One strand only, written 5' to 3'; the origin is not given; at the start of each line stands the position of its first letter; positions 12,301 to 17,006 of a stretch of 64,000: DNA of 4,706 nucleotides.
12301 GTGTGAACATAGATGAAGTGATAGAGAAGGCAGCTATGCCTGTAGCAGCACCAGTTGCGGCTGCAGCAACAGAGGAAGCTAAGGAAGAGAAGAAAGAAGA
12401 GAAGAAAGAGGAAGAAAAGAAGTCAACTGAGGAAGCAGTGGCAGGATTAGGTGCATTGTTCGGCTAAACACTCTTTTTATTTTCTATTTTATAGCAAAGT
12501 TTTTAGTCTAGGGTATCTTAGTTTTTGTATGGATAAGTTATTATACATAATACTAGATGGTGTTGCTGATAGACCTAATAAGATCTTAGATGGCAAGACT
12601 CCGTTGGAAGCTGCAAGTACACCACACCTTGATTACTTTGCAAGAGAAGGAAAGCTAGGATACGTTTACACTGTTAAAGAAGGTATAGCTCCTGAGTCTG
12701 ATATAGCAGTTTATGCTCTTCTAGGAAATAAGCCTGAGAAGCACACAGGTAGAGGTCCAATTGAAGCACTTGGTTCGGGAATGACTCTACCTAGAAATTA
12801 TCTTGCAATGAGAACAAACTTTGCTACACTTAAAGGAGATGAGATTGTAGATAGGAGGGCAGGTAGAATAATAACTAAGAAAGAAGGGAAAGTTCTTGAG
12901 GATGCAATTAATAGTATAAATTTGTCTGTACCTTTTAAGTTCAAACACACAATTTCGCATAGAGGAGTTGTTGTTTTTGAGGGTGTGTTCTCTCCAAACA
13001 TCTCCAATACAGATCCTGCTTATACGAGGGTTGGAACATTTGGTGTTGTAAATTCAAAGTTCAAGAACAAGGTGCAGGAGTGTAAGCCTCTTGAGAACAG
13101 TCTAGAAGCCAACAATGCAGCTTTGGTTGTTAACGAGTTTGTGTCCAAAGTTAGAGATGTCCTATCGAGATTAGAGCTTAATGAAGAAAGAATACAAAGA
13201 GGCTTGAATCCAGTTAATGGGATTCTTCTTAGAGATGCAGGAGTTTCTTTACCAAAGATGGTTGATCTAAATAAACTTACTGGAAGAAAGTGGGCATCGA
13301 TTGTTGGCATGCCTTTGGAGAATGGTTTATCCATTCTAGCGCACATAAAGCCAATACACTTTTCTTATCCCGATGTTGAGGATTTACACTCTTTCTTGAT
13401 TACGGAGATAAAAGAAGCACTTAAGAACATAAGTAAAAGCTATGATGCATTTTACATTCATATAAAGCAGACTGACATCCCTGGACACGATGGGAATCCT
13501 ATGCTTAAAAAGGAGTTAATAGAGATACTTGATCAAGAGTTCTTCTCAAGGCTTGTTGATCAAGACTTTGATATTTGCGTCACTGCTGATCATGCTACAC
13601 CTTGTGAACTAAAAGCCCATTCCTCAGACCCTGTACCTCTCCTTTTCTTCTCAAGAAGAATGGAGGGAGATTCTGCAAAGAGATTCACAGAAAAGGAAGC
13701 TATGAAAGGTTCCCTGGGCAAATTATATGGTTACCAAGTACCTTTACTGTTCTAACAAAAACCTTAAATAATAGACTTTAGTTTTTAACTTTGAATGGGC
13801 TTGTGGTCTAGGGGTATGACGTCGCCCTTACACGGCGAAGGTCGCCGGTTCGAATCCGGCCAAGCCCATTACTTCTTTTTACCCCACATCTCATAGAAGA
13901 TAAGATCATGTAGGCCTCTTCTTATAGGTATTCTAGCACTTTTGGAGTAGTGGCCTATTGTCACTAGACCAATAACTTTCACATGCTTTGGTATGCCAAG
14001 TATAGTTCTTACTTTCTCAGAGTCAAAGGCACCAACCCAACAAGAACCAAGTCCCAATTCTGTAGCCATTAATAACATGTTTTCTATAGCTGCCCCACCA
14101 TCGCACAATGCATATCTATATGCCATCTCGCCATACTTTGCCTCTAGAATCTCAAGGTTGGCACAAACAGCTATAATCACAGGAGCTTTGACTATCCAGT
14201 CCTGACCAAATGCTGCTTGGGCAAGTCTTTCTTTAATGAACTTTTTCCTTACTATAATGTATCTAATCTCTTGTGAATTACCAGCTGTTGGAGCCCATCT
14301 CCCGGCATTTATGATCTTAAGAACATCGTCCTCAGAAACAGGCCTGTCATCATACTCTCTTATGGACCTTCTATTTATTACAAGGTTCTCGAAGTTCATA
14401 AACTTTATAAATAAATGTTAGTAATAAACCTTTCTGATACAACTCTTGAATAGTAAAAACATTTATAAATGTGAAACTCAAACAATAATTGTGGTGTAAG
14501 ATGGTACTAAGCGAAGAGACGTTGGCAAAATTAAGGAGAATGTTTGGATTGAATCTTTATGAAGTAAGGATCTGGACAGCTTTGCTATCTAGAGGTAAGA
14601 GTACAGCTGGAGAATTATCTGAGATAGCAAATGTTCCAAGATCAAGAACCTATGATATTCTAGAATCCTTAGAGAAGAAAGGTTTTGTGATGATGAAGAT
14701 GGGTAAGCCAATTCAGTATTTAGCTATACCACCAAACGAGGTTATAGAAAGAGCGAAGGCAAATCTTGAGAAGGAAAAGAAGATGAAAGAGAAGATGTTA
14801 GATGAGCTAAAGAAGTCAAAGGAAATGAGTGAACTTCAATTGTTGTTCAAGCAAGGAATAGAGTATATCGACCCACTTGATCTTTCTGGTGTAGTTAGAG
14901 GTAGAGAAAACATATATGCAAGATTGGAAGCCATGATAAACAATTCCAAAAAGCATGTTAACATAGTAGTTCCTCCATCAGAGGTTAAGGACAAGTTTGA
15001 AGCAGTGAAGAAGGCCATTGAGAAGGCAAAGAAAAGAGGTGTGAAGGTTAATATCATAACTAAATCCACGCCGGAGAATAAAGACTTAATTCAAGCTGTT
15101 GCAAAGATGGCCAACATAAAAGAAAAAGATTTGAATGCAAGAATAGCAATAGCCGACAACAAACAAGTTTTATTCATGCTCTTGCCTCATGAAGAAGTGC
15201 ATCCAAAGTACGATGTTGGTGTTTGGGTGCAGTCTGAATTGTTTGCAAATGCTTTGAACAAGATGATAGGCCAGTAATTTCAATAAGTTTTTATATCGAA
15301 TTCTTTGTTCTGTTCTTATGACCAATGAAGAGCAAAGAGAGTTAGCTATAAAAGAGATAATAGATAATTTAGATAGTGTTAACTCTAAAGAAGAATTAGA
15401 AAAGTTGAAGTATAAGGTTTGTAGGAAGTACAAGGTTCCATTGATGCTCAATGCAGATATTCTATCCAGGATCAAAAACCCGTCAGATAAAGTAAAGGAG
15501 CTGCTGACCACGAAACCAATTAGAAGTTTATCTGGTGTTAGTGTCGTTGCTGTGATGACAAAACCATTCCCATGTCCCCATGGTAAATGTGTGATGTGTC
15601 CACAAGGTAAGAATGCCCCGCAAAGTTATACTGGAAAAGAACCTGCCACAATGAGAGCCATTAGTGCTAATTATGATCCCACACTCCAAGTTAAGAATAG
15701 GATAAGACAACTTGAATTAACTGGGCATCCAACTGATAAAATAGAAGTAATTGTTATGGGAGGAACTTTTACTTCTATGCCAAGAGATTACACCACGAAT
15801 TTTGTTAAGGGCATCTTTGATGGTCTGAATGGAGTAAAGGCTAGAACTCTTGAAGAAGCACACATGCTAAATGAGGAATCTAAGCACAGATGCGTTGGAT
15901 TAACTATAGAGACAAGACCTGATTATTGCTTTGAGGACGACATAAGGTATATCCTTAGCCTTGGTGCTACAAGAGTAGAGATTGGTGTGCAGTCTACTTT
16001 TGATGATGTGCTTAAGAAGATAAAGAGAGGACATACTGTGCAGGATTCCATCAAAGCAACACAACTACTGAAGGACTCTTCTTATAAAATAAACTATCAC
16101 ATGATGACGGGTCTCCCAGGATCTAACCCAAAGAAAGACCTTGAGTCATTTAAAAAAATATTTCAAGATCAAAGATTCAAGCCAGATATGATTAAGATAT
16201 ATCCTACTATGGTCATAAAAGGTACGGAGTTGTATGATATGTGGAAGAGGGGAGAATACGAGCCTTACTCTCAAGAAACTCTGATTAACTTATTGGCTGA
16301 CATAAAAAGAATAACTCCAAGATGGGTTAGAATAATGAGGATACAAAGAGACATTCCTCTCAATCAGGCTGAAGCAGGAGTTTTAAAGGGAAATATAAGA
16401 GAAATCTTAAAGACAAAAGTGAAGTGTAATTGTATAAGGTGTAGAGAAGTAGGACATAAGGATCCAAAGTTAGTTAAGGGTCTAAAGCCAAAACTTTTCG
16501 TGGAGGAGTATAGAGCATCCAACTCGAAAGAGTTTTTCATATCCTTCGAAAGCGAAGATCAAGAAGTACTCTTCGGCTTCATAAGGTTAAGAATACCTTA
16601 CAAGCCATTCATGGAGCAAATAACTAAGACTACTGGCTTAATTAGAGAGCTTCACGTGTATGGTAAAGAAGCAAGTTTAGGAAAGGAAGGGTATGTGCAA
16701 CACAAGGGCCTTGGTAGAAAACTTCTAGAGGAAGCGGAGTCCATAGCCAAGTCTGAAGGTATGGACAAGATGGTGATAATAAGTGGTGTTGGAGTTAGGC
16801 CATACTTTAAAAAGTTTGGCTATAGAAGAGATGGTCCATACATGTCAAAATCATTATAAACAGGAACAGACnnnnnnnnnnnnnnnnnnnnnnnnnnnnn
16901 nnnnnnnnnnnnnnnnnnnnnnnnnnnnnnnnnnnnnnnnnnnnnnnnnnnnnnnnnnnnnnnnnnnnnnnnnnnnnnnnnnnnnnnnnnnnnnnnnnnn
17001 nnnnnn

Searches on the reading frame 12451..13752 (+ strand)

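Call 28: search_protein_families(library=ncbifam, proteins=[window:12451-13752:+], max_evalue=0.00001)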
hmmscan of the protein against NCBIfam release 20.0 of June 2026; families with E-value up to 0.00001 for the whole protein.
window:12451-13752:+ (434 aa): 6 families
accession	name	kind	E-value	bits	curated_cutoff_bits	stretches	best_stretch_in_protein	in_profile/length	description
TIGR00306.2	apgM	subfamily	4.5e-106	355.2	320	1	29-430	1-398/403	2,3-bisphosphoglycerate-independent phosphoglycerate mutase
NF038358.1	phophono_PhpG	equivalog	2.9e-103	345.8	545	1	29-424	1-405/417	CMP-5'-phosphonoformate--3-phosphoglycerate phosphonoformyl transferase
NF003104.0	PRK04024.1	equivalog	2.1e-97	326.5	489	1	27-430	2-396/412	2,3-bisphosphoglycerate-independent phosphoglycerate mutase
NF003160.0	PRK04135.1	equivalog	2.1e-67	227.5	468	1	28-430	16-387/403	2,3-bisphosphoglycerate-independent phosphoglycerate mutase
NF003242.0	PRK04200.1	equivalog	1.4e-63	215.1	426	1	29-428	2-386/395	cofactor-independent phosphoglycerate mutase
TIGR02535.1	hyp_Hser_kinase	hypoth_equivalog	2.9e-60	204.1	446.3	1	29-424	2-385/397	proposed homoserine kinase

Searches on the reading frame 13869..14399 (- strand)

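Call 58: search_protein_families(library=pfam, proteins=[window:13869-14399:-], max_evalue=0.0001)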
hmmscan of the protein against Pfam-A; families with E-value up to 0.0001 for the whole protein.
window:13869-14399:- (176 aa): 2 families
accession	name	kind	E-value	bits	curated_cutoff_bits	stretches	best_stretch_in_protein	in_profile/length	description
PF00881.29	Nitroreductase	-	5.5e-37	128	23.5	2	66-150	84-167/167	Nitroreductase family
PF14512.11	TM1586_NiRdase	-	4e-11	43.4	27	1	7-155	6-137/215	Putative TM nitroreductase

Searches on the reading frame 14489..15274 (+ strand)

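Call 28: search_protein_families(library=ncbifam, proteins=[window:14489-15274:+], max_evalue=0.00001)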
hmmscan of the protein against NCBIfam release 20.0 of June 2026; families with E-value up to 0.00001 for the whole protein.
window:14489-15274:+ (262 aa): 4 families
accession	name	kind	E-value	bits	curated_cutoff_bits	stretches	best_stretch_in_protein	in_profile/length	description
NF041141.1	tran_reg_TrmBL2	equivalog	7.8e-21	74.8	530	1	13-238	8-222/264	HTH-type transcriptional regulator TrmBL2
NF040851.1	tran_reg_TrmB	equivalog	4.2e-18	65.6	600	1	7-228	3-201/338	HTH-type sugar-sensing transcriptional regulator TrmB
NF047390.1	TransRegTrmBL1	equivalog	2.7e-16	59.5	650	1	8-181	3-157/341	HTH-type sugar sensing transcriptional regulator TrmBL1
NF047392.1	TransRegTrmBHalo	equivalog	3.9e-16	59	500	1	10-195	7-172/349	HTH-type sugar sensing transcriptional regulator TrmB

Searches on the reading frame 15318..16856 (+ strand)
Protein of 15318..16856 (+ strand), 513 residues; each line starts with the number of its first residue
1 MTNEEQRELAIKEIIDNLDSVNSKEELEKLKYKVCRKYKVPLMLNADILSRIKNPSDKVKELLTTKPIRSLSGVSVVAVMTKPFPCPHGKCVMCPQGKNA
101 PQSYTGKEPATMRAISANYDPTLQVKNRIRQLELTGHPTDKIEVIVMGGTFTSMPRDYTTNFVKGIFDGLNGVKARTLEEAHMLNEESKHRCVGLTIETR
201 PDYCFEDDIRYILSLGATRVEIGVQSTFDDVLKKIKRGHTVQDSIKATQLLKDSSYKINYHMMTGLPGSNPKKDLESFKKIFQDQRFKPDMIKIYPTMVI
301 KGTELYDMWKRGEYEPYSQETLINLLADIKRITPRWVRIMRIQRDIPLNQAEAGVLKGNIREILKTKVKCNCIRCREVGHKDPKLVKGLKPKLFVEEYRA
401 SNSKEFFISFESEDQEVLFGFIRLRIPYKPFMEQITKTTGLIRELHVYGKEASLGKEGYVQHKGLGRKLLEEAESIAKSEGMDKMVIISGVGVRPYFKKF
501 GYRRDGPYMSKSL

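Call 28: search_protein_families(library=ncbifam, proteins=[window:15318-16856:+], max_evalue=0.00001)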
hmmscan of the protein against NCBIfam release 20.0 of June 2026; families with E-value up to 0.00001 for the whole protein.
window:15318-16856:+ (513 aa): 14 families
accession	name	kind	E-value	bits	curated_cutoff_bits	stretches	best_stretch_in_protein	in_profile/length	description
TIGR01211.1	ELP3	subfamily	3.1e-211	702.4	350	1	19-513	9-522/522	tRNA uridine(34) 5-carboxymethylaminomethyl modification radical SAM/GNAT enzyme Elp3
TIGR01212.1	TIGR01212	equivalog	1.7e-26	93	180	1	189-350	106-268/302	tRNA modification radical SAM protein MnmL/YtqA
NF006067.1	PRK08208.1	equivalog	8.2e-14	51.4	380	1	189-318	121-251/427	STM4012 family radical SAM protein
TIGR04013.1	B12_SAM_MJ_1487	hypoth_equivalog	1.4e-11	43.9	251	1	198-307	246-355/382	TIGR04013 family B12-binding domain/radical SAM domain-containing protein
TIGR03994.1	rSAM_HemZ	equivalog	2.5e-11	43.3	321.4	1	189-318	169-295/401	coproporphyrinogen dehydrogenase HemZ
TIGR00539.1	hemN_rel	equivalog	1.7e-10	40.6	205.4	1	193-311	87-203/361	radical SAM family heme chaperone HemW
NF006060.0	PRK08207.1-3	equivalog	1.6e-09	37.1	653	1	195-330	243-378/477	coproporphyrinogen III oxidase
NF004567.0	PRK05904.1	equivalog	5.5e-09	35.7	355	1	193-295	90-190/353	coproporphyrinogen III oxidase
NF005133.0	PRK06582.1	equivalog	6.4e-09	35.3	597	1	193-315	98-217/390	coproporphyrinogen III oxidase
TIGR01210.1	TIGR01210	equivalog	9.4e-09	34.9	212.15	1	192-334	103-247/313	archaeosine biosynthesis radical SAM protein RaSEA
NF006066.0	PRK08207.2-5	equivalog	1.1e-07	30.9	1117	1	190-302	277-389/518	coproporphyrinogen III oxidase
TIGR04107.1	rSAM_HutW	equivalog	9.5e-07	28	400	1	195-317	130-250/419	heme anaerobic degradation radical SAM methyltransferase ChuW/HutW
NF006061.0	PRK08207.1-4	equivalog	1.2e-06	27.6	702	1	194-295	266-366/501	coproporphyrinogen III oxidase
NF006065.0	PRK08207.2-4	equivalog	1.4e-06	27.6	922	1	218-332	289-399/484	coproporphyrinogen III oxidase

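Call 52: find_homologous_proteins(query=window:15318-16856:+, max_evalue=1e-50)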
Query window:15318-16856:+ (513 aa): 7997 proteins with E <= 1e-50 among 8000 candidates; the best 120 are listed.
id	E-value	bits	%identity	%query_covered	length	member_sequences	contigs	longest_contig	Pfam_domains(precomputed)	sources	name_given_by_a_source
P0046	0.0e+0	1152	99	100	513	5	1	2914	PF16199.11,PF04055.28,PF23613.2,PF00583.32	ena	-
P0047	4.5e-244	828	69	99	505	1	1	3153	PF16199.11,PF04055.28,PF23613.2,PF00583.32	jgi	-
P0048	3.0e-208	710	62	98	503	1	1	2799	PF13673.14,PF16199.11,PF04055.28,PF13508.14,PF23613.2,PF00583.32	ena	-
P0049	3.2e-189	648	55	98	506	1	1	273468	PF16199.11,PF04055.28,PF23613.2,PF00583.32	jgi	jgi:elongator complex protein 3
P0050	4.0e-176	604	54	96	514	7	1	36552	PF16199.11,PF04055.28,PF23613.2,PF00583.32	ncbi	-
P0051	8.3e-175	600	53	98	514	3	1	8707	PF16199.11,PF04055.28,PF23613.2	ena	-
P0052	1.5e-173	596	56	98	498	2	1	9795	PF16199.11,PF04055.28,PF23613.2,PF00583.32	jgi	-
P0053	4.5e-173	594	53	99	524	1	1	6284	PF16199.11,PF04055.28,PF23613.2,PF00583.32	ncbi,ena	-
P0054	3.5e-172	591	53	96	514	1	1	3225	PF16199.11,PF04055.28,PF23613.2,PF00583.32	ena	-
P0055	2.8e-171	588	52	96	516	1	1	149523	PF16199.11,PF04055.28,PF23613.2,PF00583.32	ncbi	-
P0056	3.1e-171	588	52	98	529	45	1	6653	PF16199.11,PF04055.28,PF23613.2,PF00583.32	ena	-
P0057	9.3e-171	587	53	98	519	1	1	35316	PF16199.11,PF04055.28,PF23613.2,PF00583.32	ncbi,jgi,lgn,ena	-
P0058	1.0e-170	587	53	99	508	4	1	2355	PF16199.11,PF04055.28,PF23613.2,PF00583.32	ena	-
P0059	4.7e-170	584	53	98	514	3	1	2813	PF16199.11,PF04055.28,PF23613.2,PF00583.32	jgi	-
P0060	1.3e-169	583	51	98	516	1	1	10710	PF16199.11,PF04055.28,PF23613.2,PF00583.32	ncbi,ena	-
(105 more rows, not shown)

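Call 56: find_related_loci(query=window:15318-16856:+, collection=genome_contigs, flank=4000)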
Query window:15318-16856:+ (513 aa) in genome_contigs; peptide patterns used: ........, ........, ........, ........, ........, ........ (x = any residue, [..] = any of these).
34 stretches matched a pattern; 14 encode a relative of the query (tblastn E <= 1e-3); 14 distinct loci.
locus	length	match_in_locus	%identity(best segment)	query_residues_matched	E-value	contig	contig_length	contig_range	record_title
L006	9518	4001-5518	49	23-513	2e-160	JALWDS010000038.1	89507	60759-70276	MAG: Archaeoglobaceae archaeon isolate T11_maxbin2_scaf2bin.312 T11_NODE_53_length_89507_cov_60.573104, whole genome sho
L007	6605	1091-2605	48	26-513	4e-151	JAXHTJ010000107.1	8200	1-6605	MAG: Halobacteriota archaeon isolate MAG21_tar_biofilm MAG21_109, whole genome shotgun sequence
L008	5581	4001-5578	46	23-511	5e-146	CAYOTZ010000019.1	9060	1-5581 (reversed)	MAG TPA_asm: uncultured Methanosarcinales archaeon isolate binchicken_co184_28 genome assembly, contig: NODE_15670_lengt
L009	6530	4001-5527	44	8-513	1e-145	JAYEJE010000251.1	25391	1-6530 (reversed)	MAG: Methanobacteriota archaeon isolate MAG172 MAG172_251, whole genome shotgun sequence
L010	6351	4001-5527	44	8-513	4e-145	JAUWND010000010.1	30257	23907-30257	MAG: Methanophagales archaeon isolate CSMAG_2415 CSMAG_2415_k141_426677_length_30257_cov_15.9890, whole genome shotgun s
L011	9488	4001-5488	46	6-513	1e-144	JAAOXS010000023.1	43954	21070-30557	MAG: Nanoarchaeota archaeon isolate DPANNHV_H2.bin.89 k83_3122874, whole genome shotgun sequence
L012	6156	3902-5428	45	8-513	5e-145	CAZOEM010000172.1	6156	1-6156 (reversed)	MAG TPA_asm: uncultured Halobacteria archaeon isolate binchicken_co116_93 genome assembly, contig: NODE_15652_length_615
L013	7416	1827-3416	46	1-513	5e-144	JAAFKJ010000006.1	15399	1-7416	MAG: Candidatus Heimdallarchaeota archaeon isolate C4.bin.22 k83_48854, whole genome shotgun sequence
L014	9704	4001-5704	43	1-513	2e-143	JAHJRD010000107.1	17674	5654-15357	MAG: Nanoarchaeota archaeon isolate OS_PC_MetaG.mb.129 OS_PC_MetaG.mb.129_k141_762323, whole genome shotgun sequence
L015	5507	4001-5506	45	8-506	6e-142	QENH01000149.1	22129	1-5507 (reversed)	Methanophagales archaeon isolate CONS3730B06UFb1 Ga0123266_1055, whole genome shotgun sequence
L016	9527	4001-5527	45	8-513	5e-146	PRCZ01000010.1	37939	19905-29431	ANME-1 cluster archaeon AG-394-G06 NODE_10_length_37939_cov_548.791, whole genome shotgun sequence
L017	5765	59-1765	43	8-513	2e-140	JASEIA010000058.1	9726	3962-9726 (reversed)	MAG: Nanoarchaeota archaeon isolate Yes70-37 NODE_58_length_9726_cov_5.134836, whole genome shotgun sequence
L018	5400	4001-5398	44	8-470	1e-129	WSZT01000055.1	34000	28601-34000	MAG: Methanophagales archaeon isolate GLR107 c_000000212556, whole genome shotgun sequence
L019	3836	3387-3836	53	21-169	5e-44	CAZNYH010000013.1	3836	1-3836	MAG TPA_asm: uncultured archaeon isolate binchicken_co219_41 genome assembly, contig: k141_28293, whole genome shotgun s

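Call 84: find_encoding_contigs(protein=P0049, flank=4000, max_places=2)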
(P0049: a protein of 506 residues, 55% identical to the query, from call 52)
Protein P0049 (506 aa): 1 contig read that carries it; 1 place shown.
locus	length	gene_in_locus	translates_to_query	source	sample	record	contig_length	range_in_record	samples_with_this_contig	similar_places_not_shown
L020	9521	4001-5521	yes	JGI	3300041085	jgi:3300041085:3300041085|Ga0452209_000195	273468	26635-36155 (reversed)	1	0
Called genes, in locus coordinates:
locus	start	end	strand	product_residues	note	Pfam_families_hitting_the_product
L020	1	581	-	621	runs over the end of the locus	-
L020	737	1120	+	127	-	-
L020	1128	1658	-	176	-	PF14512:TM1586_NiRdase (faint), PF00881:Nitroreductase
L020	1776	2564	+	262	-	PF01978:TrmB, PF11495:TrmB_EBD_N (weak)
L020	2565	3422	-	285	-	PF25145:NfeD1b_N, PF00574:CLP_protease (faint), PF01343:Peptidase_S49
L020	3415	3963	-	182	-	PF06271:RDD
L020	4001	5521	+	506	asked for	PF23613:ELP3_N (weak), PF04055:Radical_SAM, PF16199:Radical_SAM_C, PF00583:Acetyltransf_1 (weak)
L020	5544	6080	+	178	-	PF03703:bPH_2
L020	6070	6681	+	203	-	-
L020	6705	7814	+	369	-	PF00571:CBS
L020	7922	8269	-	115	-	-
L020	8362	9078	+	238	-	PF01978:TrmB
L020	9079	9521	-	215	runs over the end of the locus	PF02002:TFIIE_alpha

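Call 85: find_encoding_contigs(protein=P0048, flank=4000, max_places=2)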
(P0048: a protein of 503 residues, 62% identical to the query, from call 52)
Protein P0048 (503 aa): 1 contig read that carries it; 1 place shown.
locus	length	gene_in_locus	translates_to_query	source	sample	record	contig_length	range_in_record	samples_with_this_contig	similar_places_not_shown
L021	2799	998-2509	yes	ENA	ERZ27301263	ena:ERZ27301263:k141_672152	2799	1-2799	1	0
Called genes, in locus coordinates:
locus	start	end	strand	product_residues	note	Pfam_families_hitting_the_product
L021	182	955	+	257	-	PF01978:TrmB, PF11495:TrmB_EBD_N, PF13091:PLDc_2 (weak)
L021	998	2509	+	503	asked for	PF23613:ELP3_N, PF04055:Radical_SAM, PF16199:Radical_SAM_C, PF00583:Acetyltransf_1, PF13508:Acetyltransf_7 (weak), PF13673:Acetyltransf_10 (faint)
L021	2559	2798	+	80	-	?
